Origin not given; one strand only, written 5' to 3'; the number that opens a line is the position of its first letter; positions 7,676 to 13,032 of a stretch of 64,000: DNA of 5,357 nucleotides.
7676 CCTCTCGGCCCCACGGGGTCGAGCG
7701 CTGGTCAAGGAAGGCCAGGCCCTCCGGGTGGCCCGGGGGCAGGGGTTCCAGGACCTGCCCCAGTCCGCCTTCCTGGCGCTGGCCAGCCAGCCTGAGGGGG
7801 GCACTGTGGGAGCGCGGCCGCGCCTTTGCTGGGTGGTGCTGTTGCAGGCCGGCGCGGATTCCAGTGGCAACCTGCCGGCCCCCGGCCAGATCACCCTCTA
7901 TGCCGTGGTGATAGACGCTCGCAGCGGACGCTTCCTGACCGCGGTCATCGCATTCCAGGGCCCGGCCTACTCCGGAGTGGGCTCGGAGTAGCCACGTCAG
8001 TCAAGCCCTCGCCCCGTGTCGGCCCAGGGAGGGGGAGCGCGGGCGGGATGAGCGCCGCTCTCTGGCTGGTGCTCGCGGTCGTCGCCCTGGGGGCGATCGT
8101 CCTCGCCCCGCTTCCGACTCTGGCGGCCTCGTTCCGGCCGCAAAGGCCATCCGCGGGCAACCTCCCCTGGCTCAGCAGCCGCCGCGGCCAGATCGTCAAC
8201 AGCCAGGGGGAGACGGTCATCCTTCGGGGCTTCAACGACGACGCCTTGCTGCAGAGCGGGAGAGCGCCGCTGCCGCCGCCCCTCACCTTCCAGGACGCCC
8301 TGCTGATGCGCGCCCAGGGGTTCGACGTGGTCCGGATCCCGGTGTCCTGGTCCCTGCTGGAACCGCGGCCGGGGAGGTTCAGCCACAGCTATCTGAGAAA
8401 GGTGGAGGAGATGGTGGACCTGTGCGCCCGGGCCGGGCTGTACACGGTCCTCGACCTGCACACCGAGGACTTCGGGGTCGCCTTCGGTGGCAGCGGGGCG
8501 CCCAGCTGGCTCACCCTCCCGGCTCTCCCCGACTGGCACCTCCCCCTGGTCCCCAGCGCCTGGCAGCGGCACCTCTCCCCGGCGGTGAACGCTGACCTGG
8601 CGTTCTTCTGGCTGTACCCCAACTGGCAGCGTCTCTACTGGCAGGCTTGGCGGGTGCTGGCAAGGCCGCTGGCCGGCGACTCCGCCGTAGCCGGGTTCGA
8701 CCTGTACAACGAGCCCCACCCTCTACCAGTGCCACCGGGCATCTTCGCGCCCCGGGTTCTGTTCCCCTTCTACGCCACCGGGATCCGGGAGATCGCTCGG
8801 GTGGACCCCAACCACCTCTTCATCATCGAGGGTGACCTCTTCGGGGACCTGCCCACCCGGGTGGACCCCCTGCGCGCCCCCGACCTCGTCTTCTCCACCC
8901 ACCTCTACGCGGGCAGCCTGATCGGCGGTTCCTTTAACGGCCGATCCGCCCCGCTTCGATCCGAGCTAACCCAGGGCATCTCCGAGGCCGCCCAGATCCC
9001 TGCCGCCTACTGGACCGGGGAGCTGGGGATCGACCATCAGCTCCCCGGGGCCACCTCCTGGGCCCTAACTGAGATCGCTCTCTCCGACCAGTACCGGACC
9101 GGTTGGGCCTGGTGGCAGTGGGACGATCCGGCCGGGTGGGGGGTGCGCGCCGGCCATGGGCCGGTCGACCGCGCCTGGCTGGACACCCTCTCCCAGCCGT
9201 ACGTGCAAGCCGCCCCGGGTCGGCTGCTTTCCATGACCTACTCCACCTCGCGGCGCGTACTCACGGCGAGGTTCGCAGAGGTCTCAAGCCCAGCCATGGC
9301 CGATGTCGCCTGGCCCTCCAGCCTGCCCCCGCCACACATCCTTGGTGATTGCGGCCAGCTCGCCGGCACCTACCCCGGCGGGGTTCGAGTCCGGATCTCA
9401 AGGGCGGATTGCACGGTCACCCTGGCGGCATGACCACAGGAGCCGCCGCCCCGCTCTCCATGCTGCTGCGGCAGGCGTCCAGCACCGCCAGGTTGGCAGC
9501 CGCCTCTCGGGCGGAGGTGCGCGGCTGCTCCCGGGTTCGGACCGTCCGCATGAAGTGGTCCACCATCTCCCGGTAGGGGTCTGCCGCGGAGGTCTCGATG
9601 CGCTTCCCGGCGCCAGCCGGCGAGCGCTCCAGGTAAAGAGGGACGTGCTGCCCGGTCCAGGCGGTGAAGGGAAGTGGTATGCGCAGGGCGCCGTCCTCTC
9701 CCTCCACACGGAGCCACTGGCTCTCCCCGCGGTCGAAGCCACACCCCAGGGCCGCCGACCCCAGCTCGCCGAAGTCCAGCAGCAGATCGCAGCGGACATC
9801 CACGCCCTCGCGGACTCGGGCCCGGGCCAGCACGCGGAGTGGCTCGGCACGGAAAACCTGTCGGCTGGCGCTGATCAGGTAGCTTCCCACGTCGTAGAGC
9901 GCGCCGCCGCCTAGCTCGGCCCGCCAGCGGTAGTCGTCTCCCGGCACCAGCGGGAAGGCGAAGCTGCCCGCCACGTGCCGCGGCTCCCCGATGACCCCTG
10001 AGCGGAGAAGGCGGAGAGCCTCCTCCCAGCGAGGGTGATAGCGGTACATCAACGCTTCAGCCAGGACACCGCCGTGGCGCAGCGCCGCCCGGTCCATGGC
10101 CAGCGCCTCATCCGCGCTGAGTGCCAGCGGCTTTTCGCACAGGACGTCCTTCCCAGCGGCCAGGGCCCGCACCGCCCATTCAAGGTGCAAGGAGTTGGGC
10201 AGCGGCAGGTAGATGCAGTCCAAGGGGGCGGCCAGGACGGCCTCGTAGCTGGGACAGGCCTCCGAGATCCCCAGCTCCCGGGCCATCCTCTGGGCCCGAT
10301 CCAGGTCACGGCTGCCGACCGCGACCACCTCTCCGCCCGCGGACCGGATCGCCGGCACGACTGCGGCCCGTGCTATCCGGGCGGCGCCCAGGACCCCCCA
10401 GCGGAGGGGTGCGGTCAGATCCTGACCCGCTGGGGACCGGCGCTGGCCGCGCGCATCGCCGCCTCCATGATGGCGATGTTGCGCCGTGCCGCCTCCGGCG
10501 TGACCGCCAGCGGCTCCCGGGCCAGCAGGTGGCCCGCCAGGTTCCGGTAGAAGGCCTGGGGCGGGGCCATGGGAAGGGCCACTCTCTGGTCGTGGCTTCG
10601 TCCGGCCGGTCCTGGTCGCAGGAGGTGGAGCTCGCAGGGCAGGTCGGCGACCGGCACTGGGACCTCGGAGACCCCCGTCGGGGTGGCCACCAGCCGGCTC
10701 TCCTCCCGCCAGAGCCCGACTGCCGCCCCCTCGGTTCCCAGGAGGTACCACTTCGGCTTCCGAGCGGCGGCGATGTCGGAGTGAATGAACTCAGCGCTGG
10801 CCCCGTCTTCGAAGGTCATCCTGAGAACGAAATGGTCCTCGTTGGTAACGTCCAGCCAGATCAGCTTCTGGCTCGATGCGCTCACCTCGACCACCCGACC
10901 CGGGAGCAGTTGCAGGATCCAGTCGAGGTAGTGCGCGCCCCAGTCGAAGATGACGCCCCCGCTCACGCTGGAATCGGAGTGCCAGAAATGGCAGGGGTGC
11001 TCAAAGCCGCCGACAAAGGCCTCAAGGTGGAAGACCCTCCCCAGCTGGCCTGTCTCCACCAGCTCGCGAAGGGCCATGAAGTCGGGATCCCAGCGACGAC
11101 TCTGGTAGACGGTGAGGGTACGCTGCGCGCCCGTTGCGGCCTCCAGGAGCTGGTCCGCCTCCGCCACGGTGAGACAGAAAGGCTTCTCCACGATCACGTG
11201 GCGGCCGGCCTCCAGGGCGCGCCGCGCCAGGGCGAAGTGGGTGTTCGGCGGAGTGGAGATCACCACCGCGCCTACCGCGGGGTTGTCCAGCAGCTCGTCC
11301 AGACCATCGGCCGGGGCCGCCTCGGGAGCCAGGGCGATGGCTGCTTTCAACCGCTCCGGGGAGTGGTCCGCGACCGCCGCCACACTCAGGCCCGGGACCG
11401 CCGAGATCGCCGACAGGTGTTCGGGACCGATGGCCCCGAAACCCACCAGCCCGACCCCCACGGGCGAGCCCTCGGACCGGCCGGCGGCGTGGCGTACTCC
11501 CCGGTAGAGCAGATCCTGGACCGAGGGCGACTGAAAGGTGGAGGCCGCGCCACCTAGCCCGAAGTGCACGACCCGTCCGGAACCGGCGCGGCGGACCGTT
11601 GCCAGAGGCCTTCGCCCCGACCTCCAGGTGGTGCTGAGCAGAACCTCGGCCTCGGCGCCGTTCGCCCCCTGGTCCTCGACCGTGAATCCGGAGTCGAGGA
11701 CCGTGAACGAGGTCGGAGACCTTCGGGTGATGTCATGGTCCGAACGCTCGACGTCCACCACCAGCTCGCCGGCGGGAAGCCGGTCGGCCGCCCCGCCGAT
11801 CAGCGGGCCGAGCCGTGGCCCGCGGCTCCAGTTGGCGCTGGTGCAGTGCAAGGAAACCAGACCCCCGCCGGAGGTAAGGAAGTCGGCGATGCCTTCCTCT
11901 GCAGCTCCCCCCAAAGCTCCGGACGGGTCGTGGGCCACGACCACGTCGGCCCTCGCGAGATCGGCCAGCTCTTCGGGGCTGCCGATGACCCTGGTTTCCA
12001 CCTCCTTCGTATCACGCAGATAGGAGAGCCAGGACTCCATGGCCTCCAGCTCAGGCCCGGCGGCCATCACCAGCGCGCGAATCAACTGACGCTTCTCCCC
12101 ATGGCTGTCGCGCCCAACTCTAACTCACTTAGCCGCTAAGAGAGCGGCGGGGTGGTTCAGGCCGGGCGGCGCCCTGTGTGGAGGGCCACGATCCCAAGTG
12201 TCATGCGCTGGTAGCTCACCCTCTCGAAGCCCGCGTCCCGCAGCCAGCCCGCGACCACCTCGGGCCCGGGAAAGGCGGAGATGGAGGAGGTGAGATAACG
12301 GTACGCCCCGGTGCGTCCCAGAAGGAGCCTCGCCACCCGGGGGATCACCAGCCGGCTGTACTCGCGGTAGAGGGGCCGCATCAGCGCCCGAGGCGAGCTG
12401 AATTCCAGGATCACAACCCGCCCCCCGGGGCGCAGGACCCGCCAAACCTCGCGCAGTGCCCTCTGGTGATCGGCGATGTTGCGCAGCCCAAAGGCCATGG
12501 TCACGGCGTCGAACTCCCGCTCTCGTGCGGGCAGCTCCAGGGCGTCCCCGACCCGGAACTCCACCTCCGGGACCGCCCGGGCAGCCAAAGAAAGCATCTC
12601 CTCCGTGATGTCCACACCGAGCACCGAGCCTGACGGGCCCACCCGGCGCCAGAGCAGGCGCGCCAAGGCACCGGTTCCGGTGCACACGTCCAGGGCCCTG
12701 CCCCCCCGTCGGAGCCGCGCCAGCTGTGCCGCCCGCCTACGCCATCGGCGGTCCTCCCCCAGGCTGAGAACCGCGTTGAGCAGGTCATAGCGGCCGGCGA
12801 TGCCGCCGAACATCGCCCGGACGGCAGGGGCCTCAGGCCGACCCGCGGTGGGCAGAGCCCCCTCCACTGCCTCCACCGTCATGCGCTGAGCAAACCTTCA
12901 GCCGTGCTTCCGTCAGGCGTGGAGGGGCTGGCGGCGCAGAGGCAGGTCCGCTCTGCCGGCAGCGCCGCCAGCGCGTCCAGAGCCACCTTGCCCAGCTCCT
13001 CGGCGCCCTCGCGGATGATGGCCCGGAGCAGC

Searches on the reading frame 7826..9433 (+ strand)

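Call 64: search_protein_families(library=pfam, proteins=[window:7826-9433:+], max_evalue=0.00001)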
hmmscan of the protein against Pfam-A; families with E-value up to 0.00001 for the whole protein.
window:7826-9433:+ (535 aa): 2 families
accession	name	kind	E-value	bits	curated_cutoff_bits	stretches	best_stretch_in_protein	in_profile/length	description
PF00150.24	Cellulase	-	3.2e-21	76.5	23.5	1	158-433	27-269/272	Cellulase (glycosyl hydrolase family 5)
PF01301.25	Glyco_hydro_35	-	3.2e-06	27.4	27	1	156-209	27-81/319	Glycosyl hydrolases family 35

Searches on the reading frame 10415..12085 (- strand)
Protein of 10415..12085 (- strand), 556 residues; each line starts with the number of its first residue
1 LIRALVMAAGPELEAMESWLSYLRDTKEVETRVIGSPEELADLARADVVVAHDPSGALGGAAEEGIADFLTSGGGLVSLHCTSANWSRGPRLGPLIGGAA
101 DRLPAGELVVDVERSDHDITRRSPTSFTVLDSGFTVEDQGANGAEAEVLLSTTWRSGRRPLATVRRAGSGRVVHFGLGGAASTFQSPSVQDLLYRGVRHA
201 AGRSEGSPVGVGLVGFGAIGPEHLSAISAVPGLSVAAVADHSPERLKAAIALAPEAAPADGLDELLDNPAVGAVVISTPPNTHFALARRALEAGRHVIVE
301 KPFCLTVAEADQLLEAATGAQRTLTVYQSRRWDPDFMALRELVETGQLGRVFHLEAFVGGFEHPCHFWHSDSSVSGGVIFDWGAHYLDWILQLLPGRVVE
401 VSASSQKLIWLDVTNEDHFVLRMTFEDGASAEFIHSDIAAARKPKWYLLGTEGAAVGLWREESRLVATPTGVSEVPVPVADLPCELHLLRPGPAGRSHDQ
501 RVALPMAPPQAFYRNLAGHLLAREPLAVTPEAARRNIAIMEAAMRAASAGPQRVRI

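Call 64: search_protein_families(library=pfam, proteins=[window:10415-12085:-], max_evalue=0.00001)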
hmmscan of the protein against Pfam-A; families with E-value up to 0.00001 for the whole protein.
window:10415-12085:- (556 aa): 4 families
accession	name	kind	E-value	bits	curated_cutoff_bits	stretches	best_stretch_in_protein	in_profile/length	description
PF01408.29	GFO_IDH_MocA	-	2.1e-27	96.7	24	1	210-327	2-119/120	Oxidoreductase family, NAD-binding Rossmann fold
PF22725.1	GFO_IDH_MocA_C3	-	6.5e-22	78.3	27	1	336-455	1-123/124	GFO/IDH/MocA C-terminal domain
PF06283.17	ThuA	-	2e-16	61.3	33.4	1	29-200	32-209/209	Trehalose utilisation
PF02894.22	GFO_IDH_MocA_C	-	8e-12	45.9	22.9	1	340-550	1-213/218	Oxidoreductase family, C-terminal alpha/beta domain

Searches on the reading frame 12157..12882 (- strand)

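Call 64: search_protein_families(library=pfam, proteins=[window:12157-12882:-], max_evalue=0.00001)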
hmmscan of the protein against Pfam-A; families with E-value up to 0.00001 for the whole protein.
window:12157-12882:- (241 aa): 8 families
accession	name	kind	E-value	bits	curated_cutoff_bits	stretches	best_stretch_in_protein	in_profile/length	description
PF01209.24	Ubie_methyltran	-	1e-60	205.4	20.1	1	21-237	9-231/233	ubiE/COQ5 methyltransferase family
PF13649.12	Methyltransf_25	-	2.3e-22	79.9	27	1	64-154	2-97/97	Methyltransferase domain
PF08241.18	Methyltransf_11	-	8.6e-22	78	21.2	1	64-158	1-95/95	Methyltransferase domain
PF13847.12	Methyltransf_31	-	2.9e-18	66.4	27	1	59-171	3-122/145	Methyltransferase domain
PF13489.12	Methyltransf_23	-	1.2e-14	54.8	27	1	45-222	7-162/164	Methyltransferase domain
PF08242.18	Methyltransf_12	-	1.3e-12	48.7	30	1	64-156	1-98/98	Methyltransferase domain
PF01728.25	FtsJ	-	1.2e-06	29.1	24.1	1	57-142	19-114/181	FtsJ-like methyltransferase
PF01135.25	PCMT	-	4.2e-06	27.1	20.3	1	51-158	65-171/210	Protein-L-isoaspartate(D-aspartate) O-methyltransferase (PCMT)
